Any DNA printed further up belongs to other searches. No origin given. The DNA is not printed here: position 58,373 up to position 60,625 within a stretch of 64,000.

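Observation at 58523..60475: Prepilin with a long His-Thr (HTHT) and Gly-Thr repetitive domain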

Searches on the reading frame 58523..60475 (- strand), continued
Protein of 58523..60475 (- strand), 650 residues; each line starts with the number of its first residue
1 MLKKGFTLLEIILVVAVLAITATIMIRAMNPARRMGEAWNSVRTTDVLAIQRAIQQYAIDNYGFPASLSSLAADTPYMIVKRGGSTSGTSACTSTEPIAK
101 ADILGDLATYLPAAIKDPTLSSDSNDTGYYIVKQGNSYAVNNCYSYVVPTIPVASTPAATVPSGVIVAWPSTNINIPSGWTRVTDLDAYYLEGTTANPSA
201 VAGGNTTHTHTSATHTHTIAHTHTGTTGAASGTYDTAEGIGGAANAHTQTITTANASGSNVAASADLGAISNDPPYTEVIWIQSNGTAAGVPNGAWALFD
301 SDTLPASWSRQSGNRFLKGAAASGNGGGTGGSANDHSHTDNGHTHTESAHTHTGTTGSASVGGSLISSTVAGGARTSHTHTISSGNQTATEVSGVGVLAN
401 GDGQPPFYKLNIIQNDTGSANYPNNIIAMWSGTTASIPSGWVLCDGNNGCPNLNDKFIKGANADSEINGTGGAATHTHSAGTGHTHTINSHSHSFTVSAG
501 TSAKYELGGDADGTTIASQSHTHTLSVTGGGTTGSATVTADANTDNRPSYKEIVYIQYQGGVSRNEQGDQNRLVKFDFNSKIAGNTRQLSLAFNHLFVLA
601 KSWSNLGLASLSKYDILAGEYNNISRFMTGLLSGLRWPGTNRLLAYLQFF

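Call 35: find_encoding_contigs(protein=P0054, flank=10000, max_places=2)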
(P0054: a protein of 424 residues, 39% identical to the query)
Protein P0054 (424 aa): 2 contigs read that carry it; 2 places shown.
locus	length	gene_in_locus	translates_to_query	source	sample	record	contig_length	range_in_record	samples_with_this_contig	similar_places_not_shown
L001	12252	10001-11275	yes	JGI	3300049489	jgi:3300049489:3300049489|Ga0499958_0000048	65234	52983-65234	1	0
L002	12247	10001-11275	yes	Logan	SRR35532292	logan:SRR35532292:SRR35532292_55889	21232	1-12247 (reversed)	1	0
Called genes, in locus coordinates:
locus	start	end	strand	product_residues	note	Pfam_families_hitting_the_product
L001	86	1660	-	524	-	-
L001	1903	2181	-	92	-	-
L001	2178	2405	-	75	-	-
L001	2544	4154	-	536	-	PF12705:PDDEXK_1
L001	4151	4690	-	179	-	PF04542:Sigma70_r2, PF04545:Sigma70_r4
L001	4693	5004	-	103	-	-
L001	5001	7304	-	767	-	PF05272:VapE-like_dom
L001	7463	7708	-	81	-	-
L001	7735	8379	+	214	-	PF00574:CLP_protease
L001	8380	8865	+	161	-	PF05869:Dam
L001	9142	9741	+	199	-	-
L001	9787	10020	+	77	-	-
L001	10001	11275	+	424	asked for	-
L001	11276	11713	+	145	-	-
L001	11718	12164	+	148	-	-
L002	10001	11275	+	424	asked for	-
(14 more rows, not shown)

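Call 36: find_encoding_contigs(protein=P0040, flank=10000, max_places=3)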
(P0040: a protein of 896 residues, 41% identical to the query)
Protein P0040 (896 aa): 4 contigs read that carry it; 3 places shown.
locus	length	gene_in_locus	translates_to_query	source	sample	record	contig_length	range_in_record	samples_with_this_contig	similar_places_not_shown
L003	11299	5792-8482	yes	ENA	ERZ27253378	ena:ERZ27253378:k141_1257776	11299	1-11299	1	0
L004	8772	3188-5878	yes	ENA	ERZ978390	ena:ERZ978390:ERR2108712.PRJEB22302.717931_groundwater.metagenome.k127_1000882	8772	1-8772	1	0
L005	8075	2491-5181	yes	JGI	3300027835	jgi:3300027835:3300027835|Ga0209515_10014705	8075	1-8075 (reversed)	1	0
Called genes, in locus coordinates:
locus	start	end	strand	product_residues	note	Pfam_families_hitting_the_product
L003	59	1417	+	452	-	PF07497:Rho_RNA_bind, PF00006:ATP-synt_ab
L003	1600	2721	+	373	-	PF23473:LysM3_LYK4_5, PF01476:LysM, PF01551:Peptidase_M23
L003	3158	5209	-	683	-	PF13181:TPR_8 (faint), PF13424:TPR_12 (faint), PF07719:TPR_2 (faint), PF13371:TPR_9 (faint), PF13431:TPR_17 (faint), PF00515:TPR_1 (faint), PF13414:TPR_11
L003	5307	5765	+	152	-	-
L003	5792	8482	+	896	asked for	PF07963:N_methyl (weak)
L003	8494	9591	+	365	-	PF13795:HupE_UreJ_2, PF04955:HupE_UreJ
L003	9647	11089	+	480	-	PF00884:Sulfatase, PF16347:SGSH_C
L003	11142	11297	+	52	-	?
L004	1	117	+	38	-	?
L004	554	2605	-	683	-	PF13181:TPR_8 (faint), PF13424:TPR_12 (faint), PF07719:TPR_2 (faint), PF13371:TPR_9 (faint), PF13431:TPR_17 (faint), PF00515:TPR_1 (faint), PF13414:TPR_11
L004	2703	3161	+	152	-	-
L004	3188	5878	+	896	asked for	PF07963:N_methyl (weak)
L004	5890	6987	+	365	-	PF13795:HupE_UreJ_2, PF04955:HupE_UreJ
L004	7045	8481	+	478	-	PF00884:Sulfatase, PF16347:SGSH_C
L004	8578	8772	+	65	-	?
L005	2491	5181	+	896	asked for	PF07963:N_methyl (weak)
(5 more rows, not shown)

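Call 58: search_protein_families(library=pfam, proteins=[P0058, P0040, P0017, P0034, P0027, P0051, P0007, P0006, P0121, L003:8494-9591:+], max_evalue=0.01)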
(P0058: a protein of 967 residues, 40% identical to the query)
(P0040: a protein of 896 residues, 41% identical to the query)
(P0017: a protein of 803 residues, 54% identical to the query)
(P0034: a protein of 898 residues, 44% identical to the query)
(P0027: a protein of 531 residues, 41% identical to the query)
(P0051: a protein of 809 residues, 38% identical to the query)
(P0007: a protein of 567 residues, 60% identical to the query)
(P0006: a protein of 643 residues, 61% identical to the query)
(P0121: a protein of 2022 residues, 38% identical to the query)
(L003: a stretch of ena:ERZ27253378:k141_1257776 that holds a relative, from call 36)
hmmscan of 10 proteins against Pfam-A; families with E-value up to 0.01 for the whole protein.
P0058 (967 aa): 2 families
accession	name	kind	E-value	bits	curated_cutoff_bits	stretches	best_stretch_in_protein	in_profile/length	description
PF13795.12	HupE_UreJ_2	-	9.1e-51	172.1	24.5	1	55-203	1-153/156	HupE / UreJ protein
PF04955.18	HupE_UreJ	-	6.3e-08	32.7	23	1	58-220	24-176/179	HupE / UreJ protein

P0040 (896 aa): 2 families
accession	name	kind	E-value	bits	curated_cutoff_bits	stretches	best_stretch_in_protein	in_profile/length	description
PF07963.17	N_methyl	-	5.4e-06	26.2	21.2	1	11-33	4-26/27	Prokaryotic N-terminal methylation motif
PF16732.10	ComP_DUS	-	0.001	20.3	27.3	1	41-113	5-76/87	Type IV minor pilin ComP, DNA uptake sequence receptor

P0017 (803 aa): 1 family
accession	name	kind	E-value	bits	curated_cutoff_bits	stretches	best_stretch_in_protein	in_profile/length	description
PF01835.25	MG2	-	3.9e-06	27.6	32.8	1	55-103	4-52/96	MG2 domain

P0034 (898 aa): 2 families
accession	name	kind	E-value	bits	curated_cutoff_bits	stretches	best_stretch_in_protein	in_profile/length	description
PF13290.12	CHB_HEX_C_1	-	2.4e-18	66.3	22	2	550-613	1-62/67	Chitobiase/beta-hexosaminidase C-terminal domain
PF13287.12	Fn3_assoc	-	2.1e-12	47.4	23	2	472-539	1-59/59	Fn3 associated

P0027 (531 aa): 1 family
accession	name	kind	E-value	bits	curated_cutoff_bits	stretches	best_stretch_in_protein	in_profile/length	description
PF25788.1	Ig_Rha78A_N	-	1.7e-08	35.1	27.4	1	430-511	19-101/105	Rha78A-like, N-terminal immunoglobulin domain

P0051 (809 aa): 1 family
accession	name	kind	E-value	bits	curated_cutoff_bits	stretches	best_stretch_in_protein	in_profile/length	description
PF16466.10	DUF5047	-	1.4e-16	61.5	25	1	515-591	50-127/135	Domain of unknown function (DUF5047)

P0007 (567 aa): 0 families

P0006 (643 aa): 0 families

P0121 (2022 aa): 1 family
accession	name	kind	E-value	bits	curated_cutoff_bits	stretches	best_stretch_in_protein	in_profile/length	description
PF07484.17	Collar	-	2e-05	24.9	24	0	1368-1390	1-21/57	Phage Tail Collar Domain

L003:8494-9591:+ (365 aa): 2 families
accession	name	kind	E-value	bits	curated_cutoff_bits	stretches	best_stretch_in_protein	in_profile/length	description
PF13795.12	HupE_UreJ_2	-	1e-49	168.6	24.5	1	185-336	1-154/156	HupE / UreJ protein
PF04955.18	HupE_UreJ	-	1.4e-09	38.2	23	1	189-327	25-150/179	HupE / UreJ protein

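Call 59: find_encoding_contigs(protein=P0007, flank=8000, max_places=1)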
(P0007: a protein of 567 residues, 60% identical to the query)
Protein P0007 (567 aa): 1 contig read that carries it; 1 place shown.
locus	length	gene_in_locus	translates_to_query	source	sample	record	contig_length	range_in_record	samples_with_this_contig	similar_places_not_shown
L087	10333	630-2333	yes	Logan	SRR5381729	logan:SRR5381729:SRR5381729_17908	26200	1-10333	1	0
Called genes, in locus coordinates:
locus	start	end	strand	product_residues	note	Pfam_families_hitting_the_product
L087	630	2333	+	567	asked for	-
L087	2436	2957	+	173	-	-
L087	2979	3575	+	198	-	-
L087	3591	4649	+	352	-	PF00404:Dockerin_1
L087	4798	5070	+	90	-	PF01541:GIY-YIG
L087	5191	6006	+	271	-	-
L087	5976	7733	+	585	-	PF19077:Big_13 (weak)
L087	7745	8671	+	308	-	PF18920:DUF5671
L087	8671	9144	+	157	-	PF02870:Methyltransf_1N, PF01035:DNA_binding_1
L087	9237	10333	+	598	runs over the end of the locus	PF01807:Zn_ribbon_DnaG, PF08275:DNAG_N, PF01751:Toprim, PF13155:Toprim_2, PF13362:Toprim_3 (weak), PF13662:Toprim_4, PF10410:DnaB_bind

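Call 60: find_encoding_contigs(protein=P0058, flank=8000, max_places=2)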
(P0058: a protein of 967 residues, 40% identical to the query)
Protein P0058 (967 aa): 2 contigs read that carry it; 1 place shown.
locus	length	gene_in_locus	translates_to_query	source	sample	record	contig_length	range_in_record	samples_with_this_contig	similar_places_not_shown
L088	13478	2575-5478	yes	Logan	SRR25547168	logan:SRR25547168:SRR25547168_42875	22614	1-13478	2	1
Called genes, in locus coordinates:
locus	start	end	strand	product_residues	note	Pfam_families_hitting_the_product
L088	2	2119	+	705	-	?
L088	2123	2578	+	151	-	-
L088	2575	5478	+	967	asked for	PF04955:HupE_UreJ, PF13795:HupE_UreJ_2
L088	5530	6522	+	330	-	PF24146:K1-lyase_C (weak)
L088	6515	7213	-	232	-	PF00551:Formyl_trans_N, PF02911:Formyl_trans_C (faint)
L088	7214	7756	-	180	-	PF01327:Pep_deformylase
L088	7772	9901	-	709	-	PF04932:Wzy_C, PF13431:TPR_17 (faint), PF00515:TPR_1 (weak), PF13181:TPR_8 (weak), PF13414:TPR_11 (weak)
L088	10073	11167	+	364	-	PF06723:MreB_Mbl, PF00022:Actin (weak), PF00012:HSP70, PF14450:FtsA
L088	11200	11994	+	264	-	PF04085:MreC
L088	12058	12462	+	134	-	-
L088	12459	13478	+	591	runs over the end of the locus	PF03717:PBP_dimer, PF00905:Transpeptidase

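Call 61: find_encoding_contigs(protein=P0005, flank=8000, max_places=1)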
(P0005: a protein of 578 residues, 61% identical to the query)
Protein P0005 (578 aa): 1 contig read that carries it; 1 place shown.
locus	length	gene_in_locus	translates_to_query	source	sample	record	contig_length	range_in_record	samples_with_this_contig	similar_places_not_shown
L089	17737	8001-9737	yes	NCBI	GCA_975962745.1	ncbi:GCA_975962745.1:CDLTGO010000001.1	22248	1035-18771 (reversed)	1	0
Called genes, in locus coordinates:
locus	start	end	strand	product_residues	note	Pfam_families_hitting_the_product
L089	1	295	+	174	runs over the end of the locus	-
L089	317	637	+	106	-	PF09685:MamF_MmsF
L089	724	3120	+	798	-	PF01326:PPDK_N, PF00391:PEP-utilizers, PF02896:PEP-utilizers_C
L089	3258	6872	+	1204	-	PF13472:Lipase_GDSL_2 (faint), PF01471:PG_binding_1 (weak)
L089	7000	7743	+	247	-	PF00106:adh_short, PF08659:KR, PF23441:SDR (weak), PF13561:adh_short_C2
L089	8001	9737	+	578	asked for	-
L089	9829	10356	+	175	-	-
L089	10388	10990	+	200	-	-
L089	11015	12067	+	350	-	PF00404:Dockerin_1 (weak)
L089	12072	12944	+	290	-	-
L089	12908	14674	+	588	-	PF19077:Big_13 (weak)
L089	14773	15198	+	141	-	PF01641:SelR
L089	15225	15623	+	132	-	PF07883:Cupin_2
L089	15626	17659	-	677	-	-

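Call 71: search_protein_families(library=phrogs, proteins=[L001:11276-11713:+, L001:9142-9741:+], max_evalue=0.001)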
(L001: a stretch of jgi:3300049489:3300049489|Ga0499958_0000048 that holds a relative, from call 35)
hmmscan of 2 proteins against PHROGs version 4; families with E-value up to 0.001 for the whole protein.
L001:11276-11713:+ (145 aa): 0 families

L001:9142-9741:+ (199 aa): 0 families

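Call 72: find_encoding_contigs(protein=P0001, flank=3000, max_places=6)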
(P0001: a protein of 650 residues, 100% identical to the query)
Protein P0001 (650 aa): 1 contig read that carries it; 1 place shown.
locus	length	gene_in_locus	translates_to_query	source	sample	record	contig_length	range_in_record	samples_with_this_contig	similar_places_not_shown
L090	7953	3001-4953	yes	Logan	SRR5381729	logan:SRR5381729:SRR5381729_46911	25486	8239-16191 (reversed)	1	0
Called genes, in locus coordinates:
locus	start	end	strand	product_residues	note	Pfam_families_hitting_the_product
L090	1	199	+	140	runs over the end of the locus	PF01741:MscL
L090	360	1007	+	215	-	PF10648:Gmad2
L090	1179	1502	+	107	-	-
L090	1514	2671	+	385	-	-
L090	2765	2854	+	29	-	-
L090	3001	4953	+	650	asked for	-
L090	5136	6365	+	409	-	PF10459:Peptidase_S46 (faint), PF00089:Trypsin, PF13365:Trypsin_2, PF13180:PDZ_2, PF00595:PDZ (weak), PF17820:PDZ_6, PF19805:DUF6288 (faint)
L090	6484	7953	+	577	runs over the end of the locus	PF05157:MshEN, PF00437:T2SSE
